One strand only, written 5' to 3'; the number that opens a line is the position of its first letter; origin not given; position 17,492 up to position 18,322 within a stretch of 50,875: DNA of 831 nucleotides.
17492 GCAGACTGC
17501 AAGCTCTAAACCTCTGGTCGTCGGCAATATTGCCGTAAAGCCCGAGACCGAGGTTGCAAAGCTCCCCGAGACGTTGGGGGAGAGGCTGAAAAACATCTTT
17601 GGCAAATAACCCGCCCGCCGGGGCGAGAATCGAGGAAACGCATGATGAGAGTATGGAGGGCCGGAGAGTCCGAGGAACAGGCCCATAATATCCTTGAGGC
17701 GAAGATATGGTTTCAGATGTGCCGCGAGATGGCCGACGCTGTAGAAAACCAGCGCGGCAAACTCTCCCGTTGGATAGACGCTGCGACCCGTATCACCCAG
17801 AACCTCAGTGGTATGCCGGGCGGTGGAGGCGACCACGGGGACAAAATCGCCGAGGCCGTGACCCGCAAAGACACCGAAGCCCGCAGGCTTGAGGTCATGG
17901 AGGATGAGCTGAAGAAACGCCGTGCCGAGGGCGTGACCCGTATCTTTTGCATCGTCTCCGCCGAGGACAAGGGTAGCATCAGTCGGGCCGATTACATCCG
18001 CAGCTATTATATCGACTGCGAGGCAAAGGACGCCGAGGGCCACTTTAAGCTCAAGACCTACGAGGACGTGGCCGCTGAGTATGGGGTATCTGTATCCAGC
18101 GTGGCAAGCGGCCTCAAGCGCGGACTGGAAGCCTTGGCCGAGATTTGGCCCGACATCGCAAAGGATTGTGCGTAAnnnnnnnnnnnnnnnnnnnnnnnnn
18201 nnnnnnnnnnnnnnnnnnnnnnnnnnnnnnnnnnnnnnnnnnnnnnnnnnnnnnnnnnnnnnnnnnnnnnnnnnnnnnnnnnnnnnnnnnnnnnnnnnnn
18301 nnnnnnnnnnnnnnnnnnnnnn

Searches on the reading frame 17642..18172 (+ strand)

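Call 109: search_protein_families(library=phrogs, proteins=[window:17642-18172:+], max_evalue=0.01)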
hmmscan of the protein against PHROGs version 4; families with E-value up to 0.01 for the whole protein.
window:17642-18172:+ (177 aa): 2 families
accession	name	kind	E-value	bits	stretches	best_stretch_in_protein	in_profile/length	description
phrog_36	-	transcription regulation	8.8e-06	26.5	1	19-169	55-187/220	transcriptional regulator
phrog_2990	-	unknown function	0.0097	17.1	0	28-105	36-113/133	-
